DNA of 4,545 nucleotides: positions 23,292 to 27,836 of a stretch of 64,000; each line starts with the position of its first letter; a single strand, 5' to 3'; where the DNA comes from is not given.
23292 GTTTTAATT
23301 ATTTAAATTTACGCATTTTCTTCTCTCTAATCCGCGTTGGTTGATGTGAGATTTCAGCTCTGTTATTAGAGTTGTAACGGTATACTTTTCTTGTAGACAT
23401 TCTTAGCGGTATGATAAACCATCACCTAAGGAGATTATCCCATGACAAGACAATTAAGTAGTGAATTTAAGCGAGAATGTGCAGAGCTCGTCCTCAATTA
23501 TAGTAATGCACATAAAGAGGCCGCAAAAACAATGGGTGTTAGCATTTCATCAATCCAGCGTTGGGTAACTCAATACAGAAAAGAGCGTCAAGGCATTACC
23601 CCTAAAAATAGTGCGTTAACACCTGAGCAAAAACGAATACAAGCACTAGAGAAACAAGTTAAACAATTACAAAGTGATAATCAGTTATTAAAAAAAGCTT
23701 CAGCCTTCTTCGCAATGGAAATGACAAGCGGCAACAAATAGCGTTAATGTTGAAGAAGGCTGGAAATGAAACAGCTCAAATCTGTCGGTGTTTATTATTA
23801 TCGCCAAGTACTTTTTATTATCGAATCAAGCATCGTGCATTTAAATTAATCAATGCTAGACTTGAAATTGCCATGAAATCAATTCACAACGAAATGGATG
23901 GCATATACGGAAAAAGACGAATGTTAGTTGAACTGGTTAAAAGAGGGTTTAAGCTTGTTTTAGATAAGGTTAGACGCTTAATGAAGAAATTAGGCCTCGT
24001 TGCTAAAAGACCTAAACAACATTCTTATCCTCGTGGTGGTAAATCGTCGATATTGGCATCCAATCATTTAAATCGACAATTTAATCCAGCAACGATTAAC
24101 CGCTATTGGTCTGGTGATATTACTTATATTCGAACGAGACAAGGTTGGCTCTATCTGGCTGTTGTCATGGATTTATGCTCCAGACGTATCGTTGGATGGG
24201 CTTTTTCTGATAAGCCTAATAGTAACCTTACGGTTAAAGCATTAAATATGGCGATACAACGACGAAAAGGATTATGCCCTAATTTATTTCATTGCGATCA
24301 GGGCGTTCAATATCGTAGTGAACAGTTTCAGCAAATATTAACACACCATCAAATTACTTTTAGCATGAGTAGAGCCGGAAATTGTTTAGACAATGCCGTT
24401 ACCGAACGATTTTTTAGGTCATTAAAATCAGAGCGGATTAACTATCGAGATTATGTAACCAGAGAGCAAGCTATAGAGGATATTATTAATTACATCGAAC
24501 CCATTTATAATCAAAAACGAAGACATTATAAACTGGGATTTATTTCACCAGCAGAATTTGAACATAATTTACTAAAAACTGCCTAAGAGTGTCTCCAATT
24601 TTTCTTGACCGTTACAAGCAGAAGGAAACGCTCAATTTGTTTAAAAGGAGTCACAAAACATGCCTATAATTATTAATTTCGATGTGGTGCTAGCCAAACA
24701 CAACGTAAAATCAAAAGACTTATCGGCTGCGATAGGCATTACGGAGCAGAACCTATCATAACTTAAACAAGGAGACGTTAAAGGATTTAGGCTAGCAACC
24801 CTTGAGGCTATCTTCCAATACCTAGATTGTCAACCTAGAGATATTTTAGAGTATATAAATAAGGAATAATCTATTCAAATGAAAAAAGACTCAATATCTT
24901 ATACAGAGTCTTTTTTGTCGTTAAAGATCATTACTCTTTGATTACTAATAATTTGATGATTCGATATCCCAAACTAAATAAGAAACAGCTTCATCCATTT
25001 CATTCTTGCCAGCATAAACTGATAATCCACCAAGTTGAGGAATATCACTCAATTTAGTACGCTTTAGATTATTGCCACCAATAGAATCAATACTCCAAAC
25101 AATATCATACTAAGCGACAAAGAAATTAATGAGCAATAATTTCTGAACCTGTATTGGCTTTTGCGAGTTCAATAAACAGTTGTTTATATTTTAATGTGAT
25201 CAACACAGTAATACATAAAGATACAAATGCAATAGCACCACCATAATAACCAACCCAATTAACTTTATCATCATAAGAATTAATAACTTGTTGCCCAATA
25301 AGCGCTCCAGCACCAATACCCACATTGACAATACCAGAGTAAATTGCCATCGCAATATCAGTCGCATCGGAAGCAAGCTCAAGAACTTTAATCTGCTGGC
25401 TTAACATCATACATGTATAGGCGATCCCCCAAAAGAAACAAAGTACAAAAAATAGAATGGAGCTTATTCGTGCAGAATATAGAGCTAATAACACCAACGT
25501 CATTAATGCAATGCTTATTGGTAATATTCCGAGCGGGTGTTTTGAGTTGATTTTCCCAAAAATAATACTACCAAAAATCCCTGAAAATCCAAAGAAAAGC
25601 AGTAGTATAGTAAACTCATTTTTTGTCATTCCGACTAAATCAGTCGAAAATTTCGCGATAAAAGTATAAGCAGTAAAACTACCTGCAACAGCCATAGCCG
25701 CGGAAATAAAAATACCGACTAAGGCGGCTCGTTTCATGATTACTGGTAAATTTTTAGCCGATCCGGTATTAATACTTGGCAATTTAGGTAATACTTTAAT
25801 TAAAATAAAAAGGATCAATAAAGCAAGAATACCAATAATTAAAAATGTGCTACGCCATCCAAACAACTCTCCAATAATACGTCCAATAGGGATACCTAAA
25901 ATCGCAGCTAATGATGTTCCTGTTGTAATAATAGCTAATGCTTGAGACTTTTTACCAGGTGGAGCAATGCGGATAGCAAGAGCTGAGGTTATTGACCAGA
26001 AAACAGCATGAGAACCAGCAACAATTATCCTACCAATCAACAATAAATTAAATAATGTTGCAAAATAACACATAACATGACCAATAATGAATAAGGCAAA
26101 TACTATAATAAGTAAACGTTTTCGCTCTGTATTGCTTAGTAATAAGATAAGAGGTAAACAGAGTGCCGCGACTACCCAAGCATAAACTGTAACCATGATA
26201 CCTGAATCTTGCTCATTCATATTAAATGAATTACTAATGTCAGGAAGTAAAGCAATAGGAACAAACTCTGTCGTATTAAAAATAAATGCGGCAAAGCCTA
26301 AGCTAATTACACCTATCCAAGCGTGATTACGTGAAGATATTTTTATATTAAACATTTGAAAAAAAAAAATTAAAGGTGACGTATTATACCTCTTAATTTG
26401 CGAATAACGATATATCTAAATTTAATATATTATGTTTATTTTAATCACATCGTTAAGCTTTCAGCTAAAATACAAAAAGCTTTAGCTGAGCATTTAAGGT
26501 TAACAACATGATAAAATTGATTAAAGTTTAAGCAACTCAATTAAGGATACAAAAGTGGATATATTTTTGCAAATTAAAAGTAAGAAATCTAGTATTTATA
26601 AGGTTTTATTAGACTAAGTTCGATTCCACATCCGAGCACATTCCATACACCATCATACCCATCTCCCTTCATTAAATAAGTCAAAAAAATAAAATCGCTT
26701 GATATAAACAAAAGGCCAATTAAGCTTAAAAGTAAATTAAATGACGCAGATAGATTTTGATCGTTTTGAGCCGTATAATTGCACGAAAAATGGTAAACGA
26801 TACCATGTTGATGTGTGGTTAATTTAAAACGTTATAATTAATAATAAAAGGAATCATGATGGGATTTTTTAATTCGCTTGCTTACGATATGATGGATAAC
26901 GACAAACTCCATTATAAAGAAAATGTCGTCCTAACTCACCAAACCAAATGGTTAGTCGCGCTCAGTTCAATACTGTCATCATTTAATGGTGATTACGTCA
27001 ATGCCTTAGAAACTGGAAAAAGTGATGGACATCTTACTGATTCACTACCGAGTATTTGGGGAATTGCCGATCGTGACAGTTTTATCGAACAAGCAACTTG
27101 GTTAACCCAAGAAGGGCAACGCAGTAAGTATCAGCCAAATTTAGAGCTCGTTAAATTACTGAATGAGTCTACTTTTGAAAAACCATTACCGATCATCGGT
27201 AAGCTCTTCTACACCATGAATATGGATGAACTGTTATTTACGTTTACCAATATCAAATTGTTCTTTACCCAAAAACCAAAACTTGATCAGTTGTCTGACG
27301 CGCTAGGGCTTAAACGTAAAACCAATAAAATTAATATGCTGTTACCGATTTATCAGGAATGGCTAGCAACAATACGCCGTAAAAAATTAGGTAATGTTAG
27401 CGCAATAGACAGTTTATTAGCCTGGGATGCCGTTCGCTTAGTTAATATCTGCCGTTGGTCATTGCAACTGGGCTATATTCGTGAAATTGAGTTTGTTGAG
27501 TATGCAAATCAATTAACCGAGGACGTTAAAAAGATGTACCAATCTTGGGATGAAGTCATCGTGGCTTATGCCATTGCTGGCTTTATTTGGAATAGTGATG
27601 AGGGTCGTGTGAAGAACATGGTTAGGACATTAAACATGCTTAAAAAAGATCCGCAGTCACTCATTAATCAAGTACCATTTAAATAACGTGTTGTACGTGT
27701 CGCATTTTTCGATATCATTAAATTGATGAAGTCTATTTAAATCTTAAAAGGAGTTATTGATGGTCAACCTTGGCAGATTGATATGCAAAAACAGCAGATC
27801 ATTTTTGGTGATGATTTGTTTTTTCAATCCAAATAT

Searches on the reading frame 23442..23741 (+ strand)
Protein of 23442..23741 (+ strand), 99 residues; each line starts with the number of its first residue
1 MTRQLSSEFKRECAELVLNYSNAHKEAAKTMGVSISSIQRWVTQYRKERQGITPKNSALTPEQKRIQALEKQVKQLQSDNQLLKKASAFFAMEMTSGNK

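Call 86: search_protein_families(library=pfam, proteins=[window:23442-23741:+], max_evalue=0.00001)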
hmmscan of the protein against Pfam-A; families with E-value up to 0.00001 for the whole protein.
window:23442-23741:+ (99 aa): 1 family
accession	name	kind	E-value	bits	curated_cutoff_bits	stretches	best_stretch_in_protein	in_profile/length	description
PF01527.26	HTH_Tnp_1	-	7.5e-13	49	24.1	1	4-73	6-74/75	Transposase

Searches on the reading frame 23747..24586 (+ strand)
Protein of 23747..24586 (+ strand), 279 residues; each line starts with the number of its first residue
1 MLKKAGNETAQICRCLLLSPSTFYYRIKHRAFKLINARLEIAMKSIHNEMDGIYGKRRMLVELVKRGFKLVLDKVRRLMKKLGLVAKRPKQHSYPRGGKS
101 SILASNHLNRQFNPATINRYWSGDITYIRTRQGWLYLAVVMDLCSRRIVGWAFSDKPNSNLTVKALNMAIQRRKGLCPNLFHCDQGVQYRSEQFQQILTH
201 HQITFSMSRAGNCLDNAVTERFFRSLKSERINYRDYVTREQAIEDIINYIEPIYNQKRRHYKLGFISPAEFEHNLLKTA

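Call 86: search_protein_families(library=pfam, proteins=[window:23747-24586:+], max_evalue=0.00001)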
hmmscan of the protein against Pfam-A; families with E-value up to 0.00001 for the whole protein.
window:23747-24586:+ (279 aa): 4 families
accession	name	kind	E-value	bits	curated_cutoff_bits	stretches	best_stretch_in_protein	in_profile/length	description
PF00665.32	rve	-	5e-28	97.8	32.6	1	118-213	5-102/102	Integrase core domain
PF13333.12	rve_2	-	1.4e-10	41.5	22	1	220-276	1-56/56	Integrase core domain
PF13276.12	HTH_21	-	1.6e-09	38.3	28.1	1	38-91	5-59/60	HTH-like domain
PF13683.12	rve_3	-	6.4e-09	35.9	26.5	1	202-268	2-67/67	Integrase core domain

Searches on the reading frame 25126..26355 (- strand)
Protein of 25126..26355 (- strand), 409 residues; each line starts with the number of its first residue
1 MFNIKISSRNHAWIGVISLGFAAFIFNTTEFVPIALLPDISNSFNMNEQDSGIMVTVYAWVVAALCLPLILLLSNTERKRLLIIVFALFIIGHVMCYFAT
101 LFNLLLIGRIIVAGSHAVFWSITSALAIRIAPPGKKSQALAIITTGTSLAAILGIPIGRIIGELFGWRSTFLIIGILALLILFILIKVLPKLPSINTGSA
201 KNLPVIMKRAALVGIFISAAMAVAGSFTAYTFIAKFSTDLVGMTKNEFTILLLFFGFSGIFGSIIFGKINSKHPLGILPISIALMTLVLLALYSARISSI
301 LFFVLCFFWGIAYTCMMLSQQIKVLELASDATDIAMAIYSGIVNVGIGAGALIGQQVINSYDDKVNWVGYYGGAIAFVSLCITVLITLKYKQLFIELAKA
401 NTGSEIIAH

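Call 86: search_protein_families(library=pfam, proteins=[window:25126-26355:-], max_evalue=0.00001)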
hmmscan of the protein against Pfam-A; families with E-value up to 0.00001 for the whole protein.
window:25126-26355:- (409 aa): 1 family
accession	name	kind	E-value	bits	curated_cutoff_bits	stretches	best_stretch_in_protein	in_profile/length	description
PF07690.21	MFS_1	-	4.8e-39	134.7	33.4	1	19-351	1-347/347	Major Facilitator Superfamily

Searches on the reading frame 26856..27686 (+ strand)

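Call 86: search_protein_families(library=pfam, proteins=[window:26856-27686:+], max_evalue=0.00001)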
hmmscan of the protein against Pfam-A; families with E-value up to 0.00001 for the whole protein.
window:26856-27686:+ (276 aa): 1 family
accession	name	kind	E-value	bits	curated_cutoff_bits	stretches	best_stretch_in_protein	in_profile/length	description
PF06889.16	DUF1266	-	3.2e-29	102.8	27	1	64-275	2-175/175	Protein of unknown function (DUF1266)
